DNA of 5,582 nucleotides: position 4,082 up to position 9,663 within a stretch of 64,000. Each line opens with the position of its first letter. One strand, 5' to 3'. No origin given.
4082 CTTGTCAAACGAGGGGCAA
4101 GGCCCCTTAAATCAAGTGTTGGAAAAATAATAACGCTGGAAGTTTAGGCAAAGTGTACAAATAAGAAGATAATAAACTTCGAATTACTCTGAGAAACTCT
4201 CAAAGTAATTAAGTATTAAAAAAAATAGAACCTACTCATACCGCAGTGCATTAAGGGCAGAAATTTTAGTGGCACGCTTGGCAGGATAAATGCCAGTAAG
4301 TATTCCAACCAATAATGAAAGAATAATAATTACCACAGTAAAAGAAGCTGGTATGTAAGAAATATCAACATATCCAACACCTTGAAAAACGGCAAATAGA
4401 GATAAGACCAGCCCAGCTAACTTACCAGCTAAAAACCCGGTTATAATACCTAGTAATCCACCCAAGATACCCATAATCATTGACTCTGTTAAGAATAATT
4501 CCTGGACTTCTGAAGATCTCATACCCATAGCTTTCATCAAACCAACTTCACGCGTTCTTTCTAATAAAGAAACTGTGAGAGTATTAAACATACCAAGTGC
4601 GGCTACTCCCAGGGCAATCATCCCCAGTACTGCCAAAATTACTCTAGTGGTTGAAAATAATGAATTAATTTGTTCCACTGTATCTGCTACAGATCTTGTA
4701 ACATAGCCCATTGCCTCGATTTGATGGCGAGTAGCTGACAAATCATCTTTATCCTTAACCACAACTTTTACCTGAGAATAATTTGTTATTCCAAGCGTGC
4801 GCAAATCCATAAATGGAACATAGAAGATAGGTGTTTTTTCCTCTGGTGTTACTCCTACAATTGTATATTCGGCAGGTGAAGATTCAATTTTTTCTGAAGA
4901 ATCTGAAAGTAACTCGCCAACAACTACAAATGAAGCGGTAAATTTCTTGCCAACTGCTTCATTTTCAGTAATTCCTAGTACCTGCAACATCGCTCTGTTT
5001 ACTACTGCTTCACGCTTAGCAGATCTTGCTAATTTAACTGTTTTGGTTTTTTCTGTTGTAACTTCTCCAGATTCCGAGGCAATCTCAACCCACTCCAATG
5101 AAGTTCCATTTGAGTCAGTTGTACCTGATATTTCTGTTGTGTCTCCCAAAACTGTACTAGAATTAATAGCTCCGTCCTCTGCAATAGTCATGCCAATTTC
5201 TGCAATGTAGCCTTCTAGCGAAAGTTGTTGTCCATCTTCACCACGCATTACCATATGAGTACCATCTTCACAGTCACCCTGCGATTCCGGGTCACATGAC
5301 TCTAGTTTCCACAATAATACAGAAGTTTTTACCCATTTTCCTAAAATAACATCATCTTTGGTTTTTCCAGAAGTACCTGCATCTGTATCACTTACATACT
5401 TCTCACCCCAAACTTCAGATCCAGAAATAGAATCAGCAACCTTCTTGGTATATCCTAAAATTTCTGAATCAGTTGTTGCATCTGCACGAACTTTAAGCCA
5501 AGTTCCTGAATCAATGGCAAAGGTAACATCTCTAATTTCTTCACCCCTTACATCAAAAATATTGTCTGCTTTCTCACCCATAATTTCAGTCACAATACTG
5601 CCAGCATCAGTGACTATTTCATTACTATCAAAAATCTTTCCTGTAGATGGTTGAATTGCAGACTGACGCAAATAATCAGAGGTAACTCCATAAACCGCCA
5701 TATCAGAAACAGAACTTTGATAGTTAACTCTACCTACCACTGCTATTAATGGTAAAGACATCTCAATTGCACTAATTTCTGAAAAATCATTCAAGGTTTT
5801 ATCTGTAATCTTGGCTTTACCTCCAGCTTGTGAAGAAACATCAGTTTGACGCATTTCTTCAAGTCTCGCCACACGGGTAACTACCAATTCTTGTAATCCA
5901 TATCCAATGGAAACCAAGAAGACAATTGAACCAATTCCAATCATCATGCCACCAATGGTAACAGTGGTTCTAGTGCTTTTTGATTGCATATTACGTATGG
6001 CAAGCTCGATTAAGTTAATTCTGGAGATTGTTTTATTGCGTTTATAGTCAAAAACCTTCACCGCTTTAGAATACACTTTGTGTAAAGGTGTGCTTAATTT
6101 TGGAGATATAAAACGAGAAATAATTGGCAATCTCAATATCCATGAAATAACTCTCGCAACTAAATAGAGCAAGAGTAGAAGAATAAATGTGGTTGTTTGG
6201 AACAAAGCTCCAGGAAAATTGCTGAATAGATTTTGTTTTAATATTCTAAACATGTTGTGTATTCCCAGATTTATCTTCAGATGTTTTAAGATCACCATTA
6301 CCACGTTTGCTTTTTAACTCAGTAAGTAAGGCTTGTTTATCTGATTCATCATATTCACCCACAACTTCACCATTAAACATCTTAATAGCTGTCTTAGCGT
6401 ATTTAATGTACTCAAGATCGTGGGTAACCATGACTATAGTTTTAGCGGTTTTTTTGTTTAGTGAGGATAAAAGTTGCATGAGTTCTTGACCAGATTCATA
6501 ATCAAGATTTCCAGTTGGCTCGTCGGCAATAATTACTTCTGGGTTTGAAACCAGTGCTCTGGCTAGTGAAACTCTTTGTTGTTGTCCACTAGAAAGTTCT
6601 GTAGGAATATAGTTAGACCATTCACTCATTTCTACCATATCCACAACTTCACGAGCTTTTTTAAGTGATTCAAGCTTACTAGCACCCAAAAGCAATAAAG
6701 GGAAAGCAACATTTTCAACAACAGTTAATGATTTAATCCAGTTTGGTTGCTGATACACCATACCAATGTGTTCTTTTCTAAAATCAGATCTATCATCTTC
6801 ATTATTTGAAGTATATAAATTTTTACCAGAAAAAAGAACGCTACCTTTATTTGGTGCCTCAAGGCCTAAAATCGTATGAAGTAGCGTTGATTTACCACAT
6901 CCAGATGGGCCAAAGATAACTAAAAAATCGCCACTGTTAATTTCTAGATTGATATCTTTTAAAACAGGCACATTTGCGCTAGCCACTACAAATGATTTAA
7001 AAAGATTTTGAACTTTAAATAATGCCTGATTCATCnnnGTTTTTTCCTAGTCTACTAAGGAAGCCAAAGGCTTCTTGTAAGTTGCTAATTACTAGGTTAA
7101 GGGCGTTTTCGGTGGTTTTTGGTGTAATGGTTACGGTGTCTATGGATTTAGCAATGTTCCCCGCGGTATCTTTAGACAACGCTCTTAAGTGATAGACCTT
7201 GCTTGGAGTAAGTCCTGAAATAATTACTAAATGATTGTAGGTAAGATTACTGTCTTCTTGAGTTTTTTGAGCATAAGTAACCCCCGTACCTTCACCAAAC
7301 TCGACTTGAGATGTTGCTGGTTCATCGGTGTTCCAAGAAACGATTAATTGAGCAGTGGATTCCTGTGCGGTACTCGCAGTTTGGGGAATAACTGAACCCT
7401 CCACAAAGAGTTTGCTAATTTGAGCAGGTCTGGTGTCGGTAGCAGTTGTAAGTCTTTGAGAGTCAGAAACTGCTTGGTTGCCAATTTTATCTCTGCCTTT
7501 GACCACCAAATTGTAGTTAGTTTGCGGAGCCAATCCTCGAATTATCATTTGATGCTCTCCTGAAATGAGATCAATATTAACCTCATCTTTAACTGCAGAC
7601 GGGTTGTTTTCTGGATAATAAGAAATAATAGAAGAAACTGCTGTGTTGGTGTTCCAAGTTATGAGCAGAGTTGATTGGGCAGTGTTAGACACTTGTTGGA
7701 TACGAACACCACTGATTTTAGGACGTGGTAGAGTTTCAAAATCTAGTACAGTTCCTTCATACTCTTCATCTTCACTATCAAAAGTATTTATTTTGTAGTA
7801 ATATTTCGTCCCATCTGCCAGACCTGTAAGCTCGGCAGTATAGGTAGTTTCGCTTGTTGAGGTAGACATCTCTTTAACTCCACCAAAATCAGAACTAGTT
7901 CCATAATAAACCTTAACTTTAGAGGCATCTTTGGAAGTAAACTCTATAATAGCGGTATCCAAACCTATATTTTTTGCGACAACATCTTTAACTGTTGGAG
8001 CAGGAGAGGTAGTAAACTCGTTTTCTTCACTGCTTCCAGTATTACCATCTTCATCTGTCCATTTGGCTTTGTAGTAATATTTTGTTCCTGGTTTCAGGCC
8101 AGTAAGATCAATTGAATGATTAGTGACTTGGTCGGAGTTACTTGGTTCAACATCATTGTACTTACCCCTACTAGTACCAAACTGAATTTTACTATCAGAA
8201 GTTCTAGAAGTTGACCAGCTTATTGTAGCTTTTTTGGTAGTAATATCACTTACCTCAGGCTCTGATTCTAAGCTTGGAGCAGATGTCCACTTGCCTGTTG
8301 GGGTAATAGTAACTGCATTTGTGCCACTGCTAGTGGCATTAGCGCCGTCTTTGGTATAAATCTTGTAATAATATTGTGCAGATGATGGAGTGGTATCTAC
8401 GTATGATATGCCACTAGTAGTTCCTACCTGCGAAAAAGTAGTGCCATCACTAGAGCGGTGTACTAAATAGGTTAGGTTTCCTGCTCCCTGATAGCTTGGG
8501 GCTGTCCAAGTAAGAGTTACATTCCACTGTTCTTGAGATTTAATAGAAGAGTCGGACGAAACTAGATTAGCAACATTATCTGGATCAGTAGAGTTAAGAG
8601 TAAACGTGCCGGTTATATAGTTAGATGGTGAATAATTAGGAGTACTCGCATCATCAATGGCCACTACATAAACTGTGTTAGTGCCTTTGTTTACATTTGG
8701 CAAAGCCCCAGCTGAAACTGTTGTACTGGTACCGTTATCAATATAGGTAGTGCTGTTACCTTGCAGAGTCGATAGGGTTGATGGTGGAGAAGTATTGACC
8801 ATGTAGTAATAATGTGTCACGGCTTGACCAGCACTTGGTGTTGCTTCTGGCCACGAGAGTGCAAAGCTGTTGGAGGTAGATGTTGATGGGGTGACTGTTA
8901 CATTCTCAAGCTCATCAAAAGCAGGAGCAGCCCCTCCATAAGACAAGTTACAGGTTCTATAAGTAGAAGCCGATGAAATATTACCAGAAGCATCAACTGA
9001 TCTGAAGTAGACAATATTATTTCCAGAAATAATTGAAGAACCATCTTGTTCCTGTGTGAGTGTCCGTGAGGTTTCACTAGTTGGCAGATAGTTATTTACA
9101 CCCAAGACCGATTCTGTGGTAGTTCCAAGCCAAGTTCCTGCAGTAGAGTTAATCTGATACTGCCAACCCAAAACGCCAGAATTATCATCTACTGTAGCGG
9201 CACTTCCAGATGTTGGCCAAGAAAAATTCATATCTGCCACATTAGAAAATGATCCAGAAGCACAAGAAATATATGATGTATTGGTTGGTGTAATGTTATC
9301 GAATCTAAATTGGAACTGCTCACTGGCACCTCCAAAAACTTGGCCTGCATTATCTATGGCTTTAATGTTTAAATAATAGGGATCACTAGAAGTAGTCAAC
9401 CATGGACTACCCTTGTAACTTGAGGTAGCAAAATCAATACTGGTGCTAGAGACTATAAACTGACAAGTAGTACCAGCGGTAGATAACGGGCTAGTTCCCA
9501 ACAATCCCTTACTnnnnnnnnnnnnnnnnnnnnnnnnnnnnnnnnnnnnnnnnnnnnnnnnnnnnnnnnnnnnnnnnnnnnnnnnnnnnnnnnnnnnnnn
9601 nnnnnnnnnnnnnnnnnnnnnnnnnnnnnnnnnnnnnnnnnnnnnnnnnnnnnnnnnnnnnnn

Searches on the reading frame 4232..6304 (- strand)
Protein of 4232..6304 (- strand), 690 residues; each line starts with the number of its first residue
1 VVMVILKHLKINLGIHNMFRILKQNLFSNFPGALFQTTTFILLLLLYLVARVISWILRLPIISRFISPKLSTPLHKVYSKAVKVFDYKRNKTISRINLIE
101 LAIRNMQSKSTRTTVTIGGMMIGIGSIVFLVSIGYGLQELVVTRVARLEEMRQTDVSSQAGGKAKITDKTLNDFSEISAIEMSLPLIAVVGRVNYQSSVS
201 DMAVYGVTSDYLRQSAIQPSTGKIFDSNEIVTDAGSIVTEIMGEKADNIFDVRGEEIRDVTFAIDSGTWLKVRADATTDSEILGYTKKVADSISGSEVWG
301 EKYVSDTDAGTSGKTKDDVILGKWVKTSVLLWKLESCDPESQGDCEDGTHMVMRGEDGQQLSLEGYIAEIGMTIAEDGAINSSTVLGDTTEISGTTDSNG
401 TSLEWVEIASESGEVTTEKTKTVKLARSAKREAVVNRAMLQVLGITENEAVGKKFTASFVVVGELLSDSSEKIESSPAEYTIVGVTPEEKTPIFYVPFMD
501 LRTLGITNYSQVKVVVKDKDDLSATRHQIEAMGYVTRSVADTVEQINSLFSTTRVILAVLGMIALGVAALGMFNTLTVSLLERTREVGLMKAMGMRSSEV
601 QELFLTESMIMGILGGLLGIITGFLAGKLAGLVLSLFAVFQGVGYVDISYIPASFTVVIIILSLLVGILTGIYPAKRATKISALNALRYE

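Call 17: search_protein_families(library=ncbifam, proteins=[window:4232-6304:-], max_evalue=0.01)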
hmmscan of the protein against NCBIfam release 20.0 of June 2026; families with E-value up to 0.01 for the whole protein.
window:4232-6304:- (690 aa): 9 families
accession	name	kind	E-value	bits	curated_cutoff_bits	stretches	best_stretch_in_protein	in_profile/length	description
TIGR03434.1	ADOP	subfamily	3.6e-22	78.3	622.3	1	428-690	557-803/803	ADOP family duplicated permease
NF007826.0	PRK10535.1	equivalog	5.5e-21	74.5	966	2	533-688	504-646/648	macrolide ABC transporter ATP-binding protein/permease MacB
TIGR02212.1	lolCE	equivalog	2e-18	66.6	362.45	1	498-690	205-411/411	lipoprotein-releasing ABC transporter permease subunit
NF008076.0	PRK10814.1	exception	6.5e-10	38.6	473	1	553-690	260-399/399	lipoprotein-releasing ABC transporter permease subunit LolC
NF038347.1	FtsX_Gpos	exception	4.2e-09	36.2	225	1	513-672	125-288/296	permease-like cell division protein FtsX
NF008357.0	PRK11146.1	exception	9.6e-09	34.5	439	1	553-683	268-407/414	lipoprotein-releasing ABC transporter permease subunit LolE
NF038346.1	FtsX_actino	exception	1.2e-08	34.8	250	1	514-672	137-295/308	permease-like cell division protein FtsX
TIGR02213.1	lolE_release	exception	4.3e-08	32.4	540.35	1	550-684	262-405/411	lipoprotein-releasing ABC transporter permease subunit LolE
TIGR00439.2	FtsX_Gneg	equivalog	1.2e-07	31.3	255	1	515-677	126-289/292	permease-like cell division protein FtsX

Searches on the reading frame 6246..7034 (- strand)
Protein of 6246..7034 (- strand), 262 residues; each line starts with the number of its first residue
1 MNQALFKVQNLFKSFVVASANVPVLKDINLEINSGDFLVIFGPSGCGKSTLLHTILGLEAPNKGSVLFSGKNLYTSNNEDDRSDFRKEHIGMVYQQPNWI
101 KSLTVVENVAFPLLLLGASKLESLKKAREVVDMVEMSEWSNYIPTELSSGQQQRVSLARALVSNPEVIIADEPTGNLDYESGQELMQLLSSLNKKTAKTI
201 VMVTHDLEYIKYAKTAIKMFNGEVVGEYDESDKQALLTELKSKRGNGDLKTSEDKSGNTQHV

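Call 17: search_protein_families(library=ncbifam, proteins=[window:6246-7034:-], max_evalue=0.01)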
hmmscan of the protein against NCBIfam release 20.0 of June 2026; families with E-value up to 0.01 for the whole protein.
window:6246-7034:- (262 aa): 195 families (the best 25 are shown)
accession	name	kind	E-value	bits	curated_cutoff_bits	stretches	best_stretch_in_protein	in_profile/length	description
TIGR02211.1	LolD_lipo_ex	equivalog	2.5e-61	207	307.75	1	5-224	1-219/221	lipoprotein-releasing ABC transporter ATP-binding protein LolD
TIGR02673.1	FtsE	equivalog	3.2e-55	187.1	264.85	1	20-215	13-205/214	cell division ATP-binding protein FtsE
NF038007.1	ABC_ATP_DarD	equivalog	1e-53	182.1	375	1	6-223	2-217/218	darobactin export ABC transporter ATP-binding protein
NF008639.0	PRK11629.1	equivalog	1.8e-53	181.3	360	1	1-225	2-225/234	lipoprotein-releasing ABC transporter ATP-binding protein LolD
TIGR02982.1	heterocyst_DevA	subfamily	1.3e-51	175.3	295.8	1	7-224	3-219/220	ABC exporter ATP-binding subunit, DevA family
TIGR03608.1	L_ocin_972_ABC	subfamily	7.8e-51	172.5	254.85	1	21-219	10-206/206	putative bacteriocin export ABC transporter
NF007826.0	PRK10535.1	equivalog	3.4e-50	171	966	1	4-235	3-232/648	macrolide ABC transporter ATP-binding protein/permease MacB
NF007879.0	PRK10584.1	equivalog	4.4e-50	170.5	336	1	5-225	6-225/228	putative ABC transporter ATP-binding protein YbbA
NF040933.2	ABC_arch_GlcV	equivalog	8.6e-50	169.6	450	1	7-210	4-205/357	glucose ABC transporter ATP-binding protein GlcV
TIGR02315.1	ABC_phnC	equivalog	1.1e-48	165.8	266.1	1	6-231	2-229/243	phosphonate ABC transporter ATP-binding protein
TIGR04521.1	ECF_ATPase_2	equivalog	6.5e-48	163.2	330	1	20-229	16-228/279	energy-coupling factor transporter ATPase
TIGR04520.1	ECF_ATPase_1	equivalog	3.7e-47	161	315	1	9-227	4-217/269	energy-coupling factor transporter ATPase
TIGR01186.1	proV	subfamily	8.8e-47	160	326.6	1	25-225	9-209/363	betaine/proline/choline family ABC transporter ATP-binding protein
TIGR02314.1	ABC_MetN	equivalog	4.6e-46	157.4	499.7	1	6-225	2-220/343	methionine ABC transporter ATP-binding protein MetN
NF007027.0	PRK09493.1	equivalog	2.1e-45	154.9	379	1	13-244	5-231/240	glutamine ABC transporter ATP-binding protein GlnQ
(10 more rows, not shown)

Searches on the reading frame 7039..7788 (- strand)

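Call 81: search_protein_families(library=pfam, proteins=[window:7039-7788:-], max_evalue=1)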
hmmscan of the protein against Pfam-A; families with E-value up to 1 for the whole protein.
window:7039-7788:- (250 aa): 7 families
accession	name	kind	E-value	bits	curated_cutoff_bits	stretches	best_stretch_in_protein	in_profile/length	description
PF16656.11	Pur_ac_phosph_N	-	1e-12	48.9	30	2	142-207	10-82/93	Purple acid Phosphatase, N-terminal domain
PF00041.27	fn3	-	8.2e-09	36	25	2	32-108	7-78/84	Fibronectin type III domain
PF25059.1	FN3_DSCAM-DSCAML_C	-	7.8e-08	33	39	2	180-224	39-83/89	DSCAM/DSCAML C-terminal Fn3-like domain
PF17425.8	Arylsulfotran_N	-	0.0069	16.9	24.2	1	34-115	7-87/88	Arylsulfotransferase Ig-like domain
PF22370.1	FliC-like_3rd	-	0.011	16.4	27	1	81-174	14-103/120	Flagellin, beta sheet domain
PF13750.12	Big_3_3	-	0.018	15.2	27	1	88-224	13-149/157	Bacterial Ig-like domain (group 3)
PF19077.6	Big_13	-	0.056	14.4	27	0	31-113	21-98/102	Bacterial Ig-like domain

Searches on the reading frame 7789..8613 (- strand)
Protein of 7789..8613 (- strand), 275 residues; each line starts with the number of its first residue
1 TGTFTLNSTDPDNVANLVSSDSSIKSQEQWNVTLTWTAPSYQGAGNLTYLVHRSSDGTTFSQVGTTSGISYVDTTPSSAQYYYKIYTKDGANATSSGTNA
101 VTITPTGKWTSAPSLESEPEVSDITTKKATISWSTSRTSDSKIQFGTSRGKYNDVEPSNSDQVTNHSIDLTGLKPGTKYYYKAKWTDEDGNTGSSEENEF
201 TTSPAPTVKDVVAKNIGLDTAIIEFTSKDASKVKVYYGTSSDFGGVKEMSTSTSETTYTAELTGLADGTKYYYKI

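Call 81: search_protein_families(library=pfam, proteins=[window:7789-8613:-], max_evalue=1)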
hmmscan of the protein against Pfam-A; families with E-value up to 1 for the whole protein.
window:7789-8613:- (275 aa): 6 families
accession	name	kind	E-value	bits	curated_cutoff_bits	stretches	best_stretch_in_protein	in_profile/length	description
PF16656.11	Pur_ac_phosph_N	-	1.7e-15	57.8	30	2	123-202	10-93/93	Purple acid Phosphatase, N-terminal domain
PF00041.27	fn3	-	1.3e-08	35.4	25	2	118-197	5-80/84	Fibronectin type III domain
PF16655.11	PhoD_N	-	4e-07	30.9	30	2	127-193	26-86/90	PhoD-like phosphatase, N-terminal domain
PF25788.1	Ig_Rha78A_N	-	0.00033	21.3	27.4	1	116-203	7-102/105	Rha78A-like, N-terminal immunoglobulin domain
PF17425.8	Arylsulfotran_N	-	0.00097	19.6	24.2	1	124-199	9-84/88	Arylsulfotransferase Ig-like domain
PF07353.17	Uroplakin_II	-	0.22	11.4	20.4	1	155-209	85-139/179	Uroplakin II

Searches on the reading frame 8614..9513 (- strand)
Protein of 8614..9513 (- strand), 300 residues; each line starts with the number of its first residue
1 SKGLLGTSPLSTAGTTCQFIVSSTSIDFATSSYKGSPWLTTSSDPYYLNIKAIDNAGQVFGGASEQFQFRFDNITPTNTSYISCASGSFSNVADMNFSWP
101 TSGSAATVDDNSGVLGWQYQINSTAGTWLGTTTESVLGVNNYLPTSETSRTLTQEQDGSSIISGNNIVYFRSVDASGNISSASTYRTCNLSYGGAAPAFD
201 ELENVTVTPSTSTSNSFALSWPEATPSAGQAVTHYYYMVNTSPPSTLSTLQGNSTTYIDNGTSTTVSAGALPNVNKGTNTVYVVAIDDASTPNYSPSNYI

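Call 81: search_protein_families(library=pfam, proteins=[window:8614-9513:-], max_evalue=1)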
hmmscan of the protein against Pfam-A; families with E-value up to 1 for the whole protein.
window:8614-9513:- (300 aa): 1 family
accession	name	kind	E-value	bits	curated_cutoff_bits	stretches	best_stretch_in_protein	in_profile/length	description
PF14892.11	PIRC1_2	-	0.026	15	27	1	178-205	47-73/103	Piercer of microtubule wall 1/2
